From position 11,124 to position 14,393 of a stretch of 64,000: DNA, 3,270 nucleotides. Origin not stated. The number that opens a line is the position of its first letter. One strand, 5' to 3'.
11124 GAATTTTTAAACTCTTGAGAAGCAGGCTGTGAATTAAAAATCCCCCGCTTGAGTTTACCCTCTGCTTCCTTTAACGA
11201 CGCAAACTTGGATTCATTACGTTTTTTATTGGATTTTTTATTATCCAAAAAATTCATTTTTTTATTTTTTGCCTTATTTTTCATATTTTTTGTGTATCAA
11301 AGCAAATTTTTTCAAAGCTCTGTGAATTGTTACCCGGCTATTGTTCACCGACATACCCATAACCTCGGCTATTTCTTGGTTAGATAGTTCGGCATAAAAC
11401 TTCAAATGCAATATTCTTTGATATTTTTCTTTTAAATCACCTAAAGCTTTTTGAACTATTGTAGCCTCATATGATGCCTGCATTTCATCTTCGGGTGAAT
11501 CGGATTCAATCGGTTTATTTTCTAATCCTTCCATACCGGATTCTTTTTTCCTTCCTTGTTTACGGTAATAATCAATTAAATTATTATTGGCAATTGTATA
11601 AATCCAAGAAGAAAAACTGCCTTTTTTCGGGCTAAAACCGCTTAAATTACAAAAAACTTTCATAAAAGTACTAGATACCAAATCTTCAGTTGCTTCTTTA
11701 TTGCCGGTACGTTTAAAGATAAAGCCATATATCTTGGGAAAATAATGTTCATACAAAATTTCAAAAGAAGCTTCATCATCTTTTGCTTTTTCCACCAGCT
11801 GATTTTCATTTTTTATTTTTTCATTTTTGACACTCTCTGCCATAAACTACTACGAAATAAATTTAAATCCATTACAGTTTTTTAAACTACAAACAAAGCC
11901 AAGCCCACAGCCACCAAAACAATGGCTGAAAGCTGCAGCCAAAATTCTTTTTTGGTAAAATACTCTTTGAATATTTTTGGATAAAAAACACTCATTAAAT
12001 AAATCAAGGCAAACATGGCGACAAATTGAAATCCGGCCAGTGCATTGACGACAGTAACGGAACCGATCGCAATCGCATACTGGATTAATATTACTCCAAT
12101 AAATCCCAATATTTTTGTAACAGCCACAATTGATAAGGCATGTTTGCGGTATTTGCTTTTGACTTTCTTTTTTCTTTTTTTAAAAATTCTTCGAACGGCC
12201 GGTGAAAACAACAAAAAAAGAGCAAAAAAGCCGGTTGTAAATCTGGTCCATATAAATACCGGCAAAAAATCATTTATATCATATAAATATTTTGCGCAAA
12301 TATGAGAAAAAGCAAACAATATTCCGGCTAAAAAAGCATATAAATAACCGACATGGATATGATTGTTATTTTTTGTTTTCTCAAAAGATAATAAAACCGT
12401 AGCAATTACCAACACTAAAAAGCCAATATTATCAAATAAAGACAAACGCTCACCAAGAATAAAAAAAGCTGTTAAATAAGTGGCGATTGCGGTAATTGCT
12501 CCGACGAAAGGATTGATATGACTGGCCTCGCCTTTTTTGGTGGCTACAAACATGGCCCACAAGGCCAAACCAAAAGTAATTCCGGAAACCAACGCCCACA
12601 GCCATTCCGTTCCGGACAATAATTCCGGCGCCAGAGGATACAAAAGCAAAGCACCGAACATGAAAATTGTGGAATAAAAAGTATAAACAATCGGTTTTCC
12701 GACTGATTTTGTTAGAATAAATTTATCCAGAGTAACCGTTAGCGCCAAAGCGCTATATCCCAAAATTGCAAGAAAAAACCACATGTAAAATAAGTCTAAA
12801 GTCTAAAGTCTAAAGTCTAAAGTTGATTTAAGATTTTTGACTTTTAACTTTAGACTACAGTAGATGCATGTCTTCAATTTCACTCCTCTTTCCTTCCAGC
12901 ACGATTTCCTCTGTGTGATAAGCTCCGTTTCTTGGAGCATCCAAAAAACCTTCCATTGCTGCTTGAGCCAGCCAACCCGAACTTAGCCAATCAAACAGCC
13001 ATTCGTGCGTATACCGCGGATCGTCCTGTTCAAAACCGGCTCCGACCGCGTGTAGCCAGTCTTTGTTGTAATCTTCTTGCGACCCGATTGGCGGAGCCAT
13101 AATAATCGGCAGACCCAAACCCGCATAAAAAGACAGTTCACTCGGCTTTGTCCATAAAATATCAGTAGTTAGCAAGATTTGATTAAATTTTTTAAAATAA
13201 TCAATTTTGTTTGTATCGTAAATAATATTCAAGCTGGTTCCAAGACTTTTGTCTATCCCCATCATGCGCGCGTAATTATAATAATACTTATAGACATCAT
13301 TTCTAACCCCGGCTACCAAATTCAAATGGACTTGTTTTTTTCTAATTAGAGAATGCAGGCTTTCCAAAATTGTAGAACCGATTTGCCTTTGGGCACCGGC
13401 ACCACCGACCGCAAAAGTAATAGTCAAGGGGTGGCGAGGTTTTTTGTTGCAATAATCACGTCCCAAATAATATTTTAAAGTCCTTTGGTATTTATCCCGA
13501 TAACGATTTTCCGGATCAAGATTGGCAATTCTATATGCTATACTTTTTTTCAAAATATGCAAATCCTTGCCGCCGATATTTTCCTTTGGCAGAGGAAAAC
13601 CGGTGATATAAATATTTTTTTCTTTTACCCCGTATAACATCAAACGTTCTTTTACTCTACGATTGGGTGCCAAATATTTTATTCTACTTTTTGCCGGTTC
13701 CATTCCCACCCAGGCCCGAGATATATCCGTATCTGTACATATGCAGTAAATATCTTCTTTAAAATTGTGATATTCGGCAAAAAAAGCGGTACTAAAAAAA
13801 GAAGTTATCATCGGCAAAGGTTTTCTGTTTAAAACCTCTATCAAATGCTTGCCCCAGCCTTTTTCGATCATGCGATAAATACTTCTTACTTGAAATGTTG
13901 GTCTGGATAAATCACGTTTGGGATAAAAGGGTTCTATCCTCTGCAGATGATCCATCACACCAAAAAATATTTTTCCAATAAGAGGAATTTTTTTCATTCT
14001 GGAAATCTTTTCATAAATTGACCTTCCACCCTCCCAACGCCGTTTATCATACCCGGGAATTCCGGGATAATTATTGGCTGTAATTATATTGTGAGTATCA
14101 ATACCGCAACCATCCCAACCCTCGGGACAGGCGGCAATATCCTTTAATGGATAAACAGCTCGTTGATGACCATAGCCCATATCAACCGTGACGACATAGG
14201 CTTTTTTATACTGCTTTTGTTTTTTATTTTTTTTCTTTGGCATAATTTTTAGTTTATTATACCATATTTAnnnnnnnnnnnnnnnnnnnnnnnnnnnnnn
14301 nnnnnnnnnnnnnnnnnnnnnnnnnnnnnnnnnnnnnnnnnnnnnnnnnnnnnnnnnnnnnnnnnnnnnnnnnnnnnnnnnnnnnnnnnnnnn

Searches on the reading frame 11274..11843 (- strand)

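Call 106: search_protein_families(library=pfam, proteins=[window:11274-11843:-], max_evalue=0.0001)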
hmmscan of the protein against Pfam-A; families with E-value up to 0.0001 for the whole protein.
window:11274-11843:- (189 aa): 4 families
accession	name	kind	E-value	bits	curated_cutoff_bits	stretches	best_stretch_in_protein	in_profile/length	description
PF04542.20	Sigma70_r2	-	4.1e-18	65.4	24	1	30-98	1-70/71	Sigma-70 region 2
PF08281.18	Sigma70_r4_2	-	1.6e-13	50.5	25.7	1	129-179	3-53/54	Sigma-70, region 4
PF04545.22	Sigma70_r4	-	1.1e-06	28.5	24.1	1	133-179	1-47/50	Sigma-70, region 4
PF07638.17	Sigma70_ECF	-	3.1e-05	24.4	21.1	1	54-167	51-166/185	ECF sigma factor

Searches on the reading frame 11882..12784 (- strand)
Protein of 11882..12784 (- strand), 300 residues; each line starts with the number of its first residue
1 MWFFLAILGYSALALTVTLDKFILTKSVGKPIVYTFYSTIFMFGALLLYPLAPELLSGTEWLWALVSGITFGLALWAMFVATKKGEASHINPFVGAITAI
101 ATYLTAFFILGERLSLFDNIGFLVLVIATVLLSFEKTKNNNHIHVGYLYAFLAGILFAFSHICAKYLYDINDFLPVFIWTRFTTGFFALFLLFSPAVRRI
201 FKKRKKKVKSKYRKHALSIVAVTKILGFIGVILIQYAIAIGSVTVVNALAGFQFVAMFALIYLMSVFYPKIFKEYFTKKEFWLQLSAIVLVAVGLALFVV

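Call 106: search_protein_families(library=pfam, proteins=[window:11882-12784:-], max_evalue=0.0001)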
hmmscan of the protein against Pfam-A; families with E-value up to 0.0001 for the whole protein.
window:11882-12784:- (300 aa): 1 family
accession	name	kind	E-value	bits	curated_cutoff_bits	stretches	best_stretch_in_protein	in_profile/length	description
PF00892.27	EamA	-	6.1e-09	36.7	28.2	1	2-133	3-134/135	EamA-like transporter family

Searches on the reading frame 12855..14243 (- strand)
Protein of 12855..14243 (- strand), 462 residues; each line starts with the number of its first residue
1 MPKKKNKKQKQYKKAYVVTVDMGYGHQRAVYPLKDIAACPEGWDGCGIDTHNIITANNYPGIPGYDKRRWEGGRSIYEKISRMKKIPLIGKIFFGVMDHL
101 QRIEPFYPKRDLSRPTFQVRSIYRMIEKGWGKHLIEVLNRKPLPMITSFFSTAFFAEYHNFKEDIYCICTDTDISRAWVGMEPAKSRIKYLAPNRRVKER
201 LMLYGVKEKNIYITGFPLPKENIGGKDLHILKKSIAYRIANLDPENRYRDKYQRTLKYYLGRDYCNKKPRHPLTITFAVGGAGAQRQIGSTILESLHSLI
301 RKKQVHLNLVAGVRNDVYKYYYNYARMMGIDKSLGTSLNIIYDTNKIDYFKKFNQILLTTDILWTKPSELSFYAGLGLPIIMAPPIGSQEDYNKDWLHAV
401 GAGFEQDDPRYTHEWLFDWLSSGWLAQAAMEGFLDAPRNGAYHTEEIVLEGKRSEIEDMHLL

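Call 106: search_protein_families(library=pfam, proteins=[window:12855-14243:-], max_evalue=0.0001)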
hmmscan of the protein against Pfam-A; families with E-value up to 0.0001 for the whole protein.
window:12855-14243:- (462 aa): 1 family
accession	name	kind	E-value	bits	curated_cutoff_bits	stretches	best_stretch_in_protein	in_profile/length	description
PF22053.2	DUF6938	-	1.1e-11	45.3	27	1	268-320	33-85/236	Domain of unknown function (DUF6938)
